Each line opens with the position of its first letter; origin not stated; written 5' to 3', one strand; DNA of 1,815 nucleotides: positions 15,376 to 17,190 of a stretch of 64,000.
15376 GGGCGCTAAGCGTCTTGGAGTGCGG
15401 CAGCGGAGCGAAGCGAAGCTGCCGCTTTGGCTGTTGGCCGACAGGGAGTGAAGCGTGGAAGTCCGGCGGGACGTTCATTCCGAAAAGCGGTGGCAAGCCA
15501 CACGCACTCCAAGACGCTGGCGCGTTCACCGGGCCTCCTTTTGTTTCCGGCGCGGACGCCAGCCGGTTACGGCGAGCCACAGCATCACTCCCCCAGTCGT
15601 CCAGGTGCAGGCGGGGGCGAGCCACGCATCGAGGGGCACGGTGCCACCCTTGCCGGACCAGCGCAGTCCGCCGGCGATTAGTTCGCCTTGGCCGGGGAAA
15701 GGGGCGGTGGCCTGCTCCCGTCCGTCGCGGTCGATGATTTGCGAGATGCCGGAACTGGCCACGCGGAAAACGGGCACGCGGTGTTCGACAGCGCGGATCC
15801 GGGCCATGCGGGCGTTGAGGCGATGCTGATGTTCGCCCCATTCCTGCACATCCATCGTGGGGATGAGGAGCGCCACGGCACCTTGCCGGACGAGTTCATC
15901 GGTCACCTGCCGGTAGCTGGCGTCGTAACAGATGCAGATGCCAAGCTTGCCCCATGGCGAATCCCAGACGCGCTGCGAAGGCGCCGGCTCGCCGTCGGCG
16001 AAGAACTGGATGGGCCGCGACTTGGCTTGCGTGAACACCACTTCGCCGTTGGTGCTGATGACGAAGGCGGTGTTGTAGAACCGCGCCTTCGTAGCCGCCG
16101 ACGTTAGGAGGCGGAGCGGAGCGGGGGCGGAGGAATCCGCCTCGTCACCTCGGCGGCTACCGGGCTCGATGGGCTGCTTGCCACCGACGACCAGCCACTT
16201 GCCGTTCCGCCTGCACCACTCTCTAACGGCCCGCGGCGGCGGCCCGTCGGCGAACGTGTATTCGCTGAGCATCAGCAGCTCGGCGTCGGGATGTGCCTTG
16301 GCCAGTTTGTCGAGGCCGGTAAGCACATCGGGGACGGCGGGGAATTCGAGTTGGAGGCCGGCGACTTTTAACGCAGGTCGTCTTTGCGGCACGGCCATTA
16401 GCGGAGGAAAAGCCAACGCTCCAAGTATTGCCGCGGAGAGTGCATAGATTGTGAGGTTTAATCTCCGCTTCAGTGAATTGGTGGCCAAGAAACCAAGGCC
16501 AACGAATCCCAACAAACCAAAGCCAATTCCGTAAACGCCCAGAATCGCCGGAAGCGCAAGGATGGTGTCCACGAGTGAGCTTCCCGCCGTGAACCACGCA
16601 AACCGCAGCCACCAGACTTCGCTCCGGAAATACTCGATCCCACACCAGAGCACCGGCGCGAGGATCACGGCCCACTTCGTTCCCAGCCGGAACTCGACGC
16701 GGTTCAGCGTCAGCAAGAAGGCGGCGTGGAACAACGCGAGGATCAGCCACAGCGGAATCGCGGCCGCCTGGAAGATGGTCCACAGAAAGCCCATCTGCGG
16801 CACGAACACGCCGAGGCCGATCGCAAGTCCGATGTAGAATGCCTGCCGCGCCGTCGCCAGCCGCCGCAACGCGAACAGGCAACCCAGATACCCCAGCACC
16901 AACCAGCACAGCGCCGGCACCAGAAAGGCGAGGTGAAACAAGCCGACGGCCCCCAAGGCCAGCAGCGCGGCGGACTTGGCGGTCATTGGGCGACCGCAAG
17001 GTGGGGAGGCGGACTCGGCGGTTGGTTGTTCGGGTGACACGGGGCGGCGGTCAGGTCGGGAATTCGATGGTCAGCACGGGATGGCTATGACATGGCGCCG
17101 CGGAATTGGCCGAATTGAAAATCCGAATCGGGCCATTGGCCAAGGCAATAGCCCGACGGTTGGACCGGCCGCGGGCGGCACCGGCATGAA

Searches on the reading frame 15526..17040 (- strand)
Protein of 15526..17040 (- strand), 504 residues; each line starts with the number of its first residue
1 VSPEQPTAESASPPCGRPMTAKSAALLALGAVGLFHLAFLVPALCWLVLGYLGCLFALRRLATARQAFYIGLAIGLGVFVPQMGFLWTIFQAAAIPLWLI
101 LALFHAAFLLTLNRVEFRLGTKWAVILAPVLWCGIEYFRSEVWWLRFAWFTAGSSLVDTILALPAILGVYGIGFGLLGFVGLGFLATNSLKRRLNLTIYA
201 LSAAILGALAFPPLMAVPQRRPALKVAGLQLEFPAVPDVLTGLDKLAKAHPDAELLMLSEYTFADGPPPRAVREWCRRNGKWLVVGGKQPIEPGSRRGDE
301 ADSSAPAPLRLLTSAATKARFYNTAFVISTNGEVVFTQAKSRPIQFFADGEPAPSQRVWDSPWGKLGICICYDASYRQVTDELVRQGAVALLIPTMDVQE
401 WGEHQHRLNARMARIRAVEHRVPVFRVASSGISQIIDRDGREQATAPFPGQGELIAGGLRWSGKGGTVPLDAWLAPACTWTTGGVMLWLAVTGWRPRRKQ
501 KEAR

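Call 43: search_protein_families(library=ncbifam, proteins=[window:15526-17040:-], max_evalue=0.1)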
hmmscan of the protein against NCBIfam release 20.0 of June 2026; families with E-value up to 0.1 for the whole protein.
window:15526-17040:- (504 aa): 5 families
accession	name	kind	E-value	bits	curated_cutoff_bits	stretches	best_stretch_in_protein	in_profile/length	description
TIGR00546.1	lnt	equivalog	1.4e-23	83.8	132.9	2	343-441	295-394/395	apolipoprotein N-acyltransferase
NF043013.1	DeGluthAmidYersProt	equivalog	7.2e-08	31.9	500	1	264-431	61-214/278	deaminated glutathione amidase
TIGR03381.1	agmatine_aguB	equivalog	2.2e-05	23.9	410.25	1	345-405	126-184/279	N-carbamoylputrescine amidase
NF009803.0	PRK13287.1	equivalog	0.0035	16.1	406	1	317-390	109-184/333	formamidase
NF033621.1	de_GSH_amidase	exception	0.0067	15.8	355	1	365-428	140-201/260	deaminated glutathione amidase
